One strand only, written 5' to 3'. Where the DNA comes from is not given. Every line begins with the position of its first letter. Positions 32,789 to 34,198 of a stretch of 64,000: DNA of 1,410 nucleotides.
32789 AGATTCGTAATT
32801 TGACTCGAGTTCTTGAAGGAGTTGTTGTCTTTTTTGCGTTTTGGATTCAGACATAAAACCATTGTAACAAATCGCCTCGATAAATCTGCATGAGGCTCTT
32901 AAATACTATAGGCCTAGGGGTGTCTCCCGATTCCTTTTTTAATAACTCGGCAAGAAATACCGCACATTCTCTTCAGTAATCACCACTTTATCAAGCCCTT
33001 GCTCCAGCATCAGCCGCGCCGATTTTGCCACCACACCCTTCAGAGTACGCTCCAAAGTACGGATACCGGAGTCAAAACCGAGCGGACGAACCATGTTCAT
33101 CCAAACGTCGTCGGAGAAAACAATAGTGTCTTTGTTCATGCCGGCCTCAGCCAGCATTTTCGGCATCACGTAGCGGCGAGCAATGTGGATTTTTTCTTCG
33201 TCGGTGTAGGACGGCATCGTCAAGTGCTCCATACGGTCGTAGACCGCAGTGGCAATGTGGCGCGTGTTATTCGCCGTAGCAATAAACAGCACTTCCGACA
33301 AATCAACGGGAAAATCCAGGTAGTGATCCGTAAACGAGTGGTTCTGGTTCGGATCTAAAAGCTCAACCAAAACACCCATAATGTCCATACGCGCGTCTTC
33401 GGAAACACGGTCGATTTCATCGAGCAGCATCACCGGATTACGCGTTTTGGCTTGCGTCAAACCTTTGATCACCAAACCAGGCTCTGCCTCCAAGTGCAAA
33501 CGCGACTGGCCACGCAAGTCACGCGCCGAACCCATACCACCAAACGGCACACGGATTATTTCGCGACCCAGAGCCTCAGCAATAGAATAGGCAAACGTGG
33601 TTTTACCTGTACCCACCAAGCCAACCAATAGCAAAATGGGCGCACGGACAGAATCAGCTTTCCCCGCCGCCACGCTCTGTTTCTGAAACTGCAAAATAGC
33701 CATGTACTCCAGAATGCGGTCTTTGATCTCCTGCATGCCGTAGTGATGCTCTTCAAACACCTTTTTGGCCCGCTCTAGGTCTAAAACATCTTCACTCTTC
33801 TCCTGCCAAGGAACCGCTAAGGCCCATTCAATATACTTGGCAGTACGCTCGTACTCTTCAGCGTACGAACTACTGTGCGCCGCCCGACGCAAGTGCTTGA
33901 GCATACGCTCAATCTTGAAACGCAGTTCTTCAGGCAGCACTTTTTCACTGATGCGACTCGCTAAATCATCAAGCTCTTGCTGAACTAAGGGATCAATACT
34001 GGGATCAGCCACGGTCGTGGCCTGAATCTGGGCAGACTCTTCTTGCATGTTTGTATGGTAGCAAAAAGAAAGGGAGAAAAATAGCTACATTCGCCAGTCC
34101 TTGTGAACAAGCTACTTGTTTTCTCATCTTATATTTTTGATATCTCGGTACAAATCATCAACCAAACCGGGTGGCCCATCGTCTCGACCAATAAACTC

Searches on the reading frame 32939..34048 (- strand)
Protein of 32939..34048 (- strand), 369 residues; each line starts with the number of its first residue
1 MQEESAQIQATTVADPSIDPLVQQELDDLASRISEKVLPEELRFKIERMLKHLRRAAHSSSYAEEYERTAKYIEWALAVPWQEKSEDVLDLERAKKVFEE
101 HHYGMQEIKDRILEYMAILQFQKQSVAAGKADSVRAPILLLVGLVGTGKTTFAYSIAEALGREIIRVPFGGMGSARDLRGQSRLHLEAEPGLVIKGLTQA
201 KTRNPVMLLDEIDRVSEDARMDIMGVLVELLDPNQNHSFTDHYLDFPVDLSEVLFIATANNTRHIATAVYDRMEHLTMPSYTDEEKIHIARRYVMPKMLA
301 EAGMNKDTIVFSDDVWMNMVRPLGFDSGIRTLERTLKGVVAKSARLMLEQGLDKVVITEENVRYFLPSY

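Call 7: search_protein_families(library=pfam, proteins=[window:32939-34048:-])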
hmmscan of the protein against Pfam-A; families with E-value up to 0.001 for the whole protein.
window:32939-34048:- (369 aa): 7 families
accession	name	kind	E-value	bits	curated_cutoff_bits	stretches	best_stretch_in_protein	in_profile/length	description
PF00004.35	AAA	-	5.9e-18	66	21.2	1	139-275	1-125/131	ATPase family associated with various cellular activities (AAA)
PF07728.20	AAA_5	-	6.1e-10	39.7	22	1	139-273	2-139/139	AAA domain (dynein-related subfamily)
PF13401.12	AAA_22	-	3e-06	28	27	1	136-233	5-110/130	AAA domain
PF22667.2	Lon_lid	-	9e-06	25.7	27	1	301-351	2-52/57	Lon protease AAA+ ATPase lid domain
PF13671.12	AAA_33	-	6.4e-05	23.7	27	0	139-166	2-29/143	AAA domain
PF07724.20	AAA_2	-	0.00021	21.8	27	1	142-264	9-128/166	AAA domain (Cdc48 subfamily)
PF13173.12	AAA_14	-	0.00088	19.7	27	0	137-217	3-76/129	AAA domain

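Call 29: find_related_loci(query=window:32939-34048:-, collection=genome_contigs, flank=5000)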
Query window:32939-34048:- (369 aa) in genome_contigs; peptide patterns used: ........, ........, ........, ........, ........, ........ (x = any residue, [..] = any of these).
306 stretches matched a pattern; 243 encode a relative of the query (tblastn E <= 1e-3); the best 80 are kept; 80 distinct loci.
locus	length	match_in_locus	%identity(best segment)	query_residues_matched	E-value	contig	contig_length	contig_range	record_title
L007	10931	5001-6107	96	1-369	0e+0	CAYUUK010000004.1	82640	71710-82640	MAG TPA_asm: uncultured Pseudomonadales bacterium isolate SRP141376_co5_90 genome assembly, contig: NODE_576_length_8264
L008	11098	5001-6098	73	2-369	0e+0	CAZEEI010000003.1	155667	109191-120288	MAG TPA_asm: uncultured Pseudomonadales bacterium isolate SRP192927_co7_719 genome assembly, contig: NODE_78_length_1556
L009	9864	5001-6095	70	4-369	0e+0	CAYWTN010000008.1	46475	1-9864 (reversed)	MAG TPA_asm: uncultured Pseudomonadales bacterium isolate SRP344714_co1_151 genome assembly, contig: NODE_1640_length_46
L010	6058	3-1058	72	26-369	3e-178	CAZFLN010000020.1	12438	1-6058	MAG TPA_asm: uncultured Pseudomonadales bacterium isolate SRP344714_co1_414 genome assembly, contig: NODE_9257_length_12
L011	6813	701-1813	66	3-369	4e-169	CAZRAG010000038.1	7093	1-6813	MAG TPA_asm: uncultured Pseudomonadales bacterium isolate SRP093185_co1_24 genome assembly, contig: NODE_7996_length_709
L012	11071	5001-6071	67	19-369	3e-165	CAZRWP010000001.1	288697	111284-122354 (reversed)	MAG TPA_asm: uncultured Pseudomonadales bacterium isolate SRP144015_co1_84 genome assembly, contig: NODE_17_length_28869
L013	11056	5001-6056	64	15-369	3e-159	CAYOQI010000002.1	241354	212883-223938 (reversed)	MAG TPA_asm: uncultured Pseudomonadales bacterium isolate SRP286056_co1_770 genome assembly, contig: NODE_17_length_2413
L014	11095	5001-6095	60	2-369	5e-154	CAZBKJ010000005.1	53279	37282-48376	MAG TPA_asm: uncultured Pseudomonadales bacterium isolate SRP286056_co1_272 genome assembly, contig: NODE_600_length_532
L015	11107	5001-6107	60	1-369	4e-154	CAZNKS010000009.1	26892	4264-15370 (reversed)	MAG TPA_asm: uncultured Pseudomonadales bacterium isolate SRP170004_co1_558 genome assembly, contig: NODE_2636_length_26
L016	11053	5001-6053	62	17-369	1e-153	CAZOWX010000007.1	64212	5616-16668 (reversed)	MAG TPA_asm: uncultured Pseudomonadales bacterium isolate SRP286056_co2_574 genome assembly, contig: NODE_455_length_642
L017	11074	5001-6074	60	10-369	9e-154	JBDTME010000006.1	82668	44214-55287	MAG: Patescibacteria group bacterium isolate cluster3_bin.119 NODE_549_length_82668_cov_14.413857, whole genome shotgun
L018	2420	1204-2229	64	25-369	5e-163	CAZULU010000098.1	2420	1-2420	MAG TPA_asm: uncultured Pseudomonadales bacterium isolate SRP193661_co1_10 genome assembly, contig: NODE_48433_length_24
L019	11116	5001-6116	59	1-369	9e-153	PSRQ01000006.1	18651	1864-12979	MAG: Candidatus Cerribacteria bacterium 'Amazon FNV 2010 28 9' contig_45_44027953_length_18651_multi_5_in_0_out_0, whole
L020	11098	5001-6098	59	1-369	9e-152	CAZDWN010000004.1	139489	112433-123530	MAG TPA_asm: uncultured Pseudomonadales bacterium isolate SRP170004_co1_144 genome assembly, contig: NODE_115_length_139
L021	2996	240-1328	60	7-369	7e-160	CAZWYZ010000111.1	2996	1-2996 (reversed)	MAG TPA_asm: uncultured Pseudomonadales bacterium isolate SRP286056_co1_495 genome assembly, contig: NODE_56111_length_2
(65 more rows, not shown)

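Call 59: find_homologous_proteins(query=window:32939-34048:-, max_evalue=1e-120)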
Query window:32939-34048:- (369 aa): 1359 proteins with E <= 1e-120 among 8000 candidates; the best 120 are listed.
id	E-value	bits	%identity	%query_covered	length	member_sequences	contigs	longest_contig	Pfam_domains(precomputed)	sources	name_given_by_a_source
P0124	1.3e-238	809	100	100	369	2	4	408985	PF00004.36,PF13401.13,PF22667.3,PF07728.21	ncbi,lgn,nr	ncbi:AAA family ATPase [Candidatus Woesebacteria bacterium]|nr:AAA family ATPase [Candidatus Woeseba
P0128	4.4e-215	732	90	100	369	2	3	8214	PF00004.36,PF13401.13,PF22667.3,PF07728.21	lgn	-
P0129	4.5e-185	633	75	100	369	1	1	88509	PF00004.36,PF13401.13,PF07728.21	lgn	-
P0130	3.6e-182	623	74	97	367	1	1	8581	PF00004.36,PF13401.13,PF22667.3,PF07728.21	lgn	-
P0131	1.1e-180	618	76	99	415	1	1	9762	PF00004.36,PF13401.13,PF07728.21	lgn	-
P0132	1.7e-177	608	73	100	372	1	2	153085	PF07724.21,PF13671.13,PF00004.36,PF13401.13,PF22667.3,PF07728.21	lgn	-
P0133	7.6e-176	603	74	96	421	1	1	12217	PF00004.36,PF13401.13,PF07728.21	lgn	-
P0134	3.3e-175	600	74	95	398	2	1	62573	PF00004.36,PF13401.13,PF07728.21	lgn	-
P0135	4.6e-175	600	73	100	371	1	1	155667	PF07724.21,PF00004.36,PF13401.13,PF22667.3,PF07728.21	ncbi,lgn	-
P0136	5.8e-174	596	74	99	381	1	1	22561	PF13671.13,PF00004.36,PF13401.13,PF22667.3,PF07728.21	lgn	-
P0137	8.1e-174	596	73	96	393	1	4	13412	PF00004.36,PF13401.13,PF22667.3,PF07728.21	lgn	-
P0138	9.7e-174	596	76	96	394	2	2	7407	PF00004.36,PF13401.13,PF07728.21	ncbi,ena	-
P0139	1.7e-173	595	72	100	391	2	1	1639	PF00004.36,PF13401.13,PF07728.21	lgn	-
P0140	3.9e-173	594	71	100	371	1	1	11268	PF00004.36,PF22667.3,PF07728.21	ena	-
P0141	5.6e-173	593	74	95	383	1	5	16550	PF07724.21,PF00004.36,PF13401.13,PF22667.3,PF07728.21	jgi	jgi:ATP-dependent Lon protease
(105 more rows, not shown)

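Call 61: find_encoding_contigs(protein=P0128, flank=5000, max_places=5)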
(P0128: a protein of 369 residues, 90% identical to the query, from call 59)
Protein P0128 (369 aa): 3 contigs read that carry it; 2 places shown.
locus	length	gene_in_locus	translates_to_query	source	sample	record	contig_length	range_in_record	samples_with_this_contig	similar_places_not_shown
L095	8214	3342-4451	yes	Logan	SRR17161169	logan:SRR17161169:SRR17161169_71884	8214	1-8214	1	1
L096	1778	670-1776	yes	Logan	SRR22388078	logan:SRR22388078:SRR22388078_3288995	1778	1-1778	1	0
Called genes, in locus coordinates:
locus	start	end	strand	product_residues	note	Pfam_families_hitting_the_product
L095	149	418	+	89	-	PF00312:Ribosomal_S15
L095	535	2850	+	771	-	PF01138:RNase_PH, PF03725:RNase_PH_C, PF03726:PNPase, PF01138:RNase_PH, PF00013:KH_1, PF00575:S1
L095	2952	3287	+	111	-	-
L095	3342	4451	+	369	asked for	PF13401:AAA_22 (faint), PF22667:Lon_lid (faint), PF00004:AAA, PF07728:AAA_5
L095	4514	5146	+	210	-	PF03167:UDG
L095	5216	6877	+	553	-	PF00753:Lactamase_B, PF22505:RNase_J_b_CASP, PF17770:RNase_J_C (weak)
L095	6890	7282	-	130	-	-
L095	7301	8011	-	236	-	PF01863:YgjP-like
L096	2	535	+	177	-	?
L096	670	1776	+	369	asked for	PF13401:AAA_22 (faint), PF22667:Lon_lid (faint), PF00004:AAA, PF07728:AAA_5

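Call 66: search_protein_families(library=ncbifam, proteins=[L007:6266-6769:+], max_evalue=0.01)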
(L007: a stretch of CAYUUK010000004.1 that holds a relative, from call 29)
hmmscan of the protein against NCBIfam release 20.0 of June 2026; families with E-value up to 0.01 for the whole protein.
L007:6266-6769:+ (167 aa): 1 family
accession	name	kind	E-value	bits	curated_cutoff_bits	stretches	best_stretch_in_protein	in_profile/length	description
TIGR01550.1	DOC_P1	subfamily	7.9e-10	39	38.65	1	54-153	21-121/122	type II toxin-antitoxin system death-on-curing family toxin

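Call 67: search_protein_families(library=pfam, proteins=[L007:6266-6769:+, L012:6079-6798:-, L011:1823-2482:-], max_evalue=0.01)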
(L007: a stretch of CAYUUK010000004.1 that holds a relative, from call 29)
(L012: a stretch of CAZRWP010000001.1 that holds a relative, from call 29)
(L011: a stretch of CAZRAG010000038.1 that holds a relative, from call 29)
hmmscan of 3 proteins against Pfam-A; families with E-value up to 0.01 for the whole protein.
L007:6266-6769:+ (167 aa): 1 family
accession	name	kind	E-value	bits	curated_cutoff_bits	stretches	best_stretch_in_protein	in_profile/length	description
PF02661.23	Fic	-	0.00015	23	24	1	63-116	30-93/93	Fic/DOC family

L012:6079-6798:- (239 aa): 0 families

L011:1823-2482:- (219 aa): 0 families
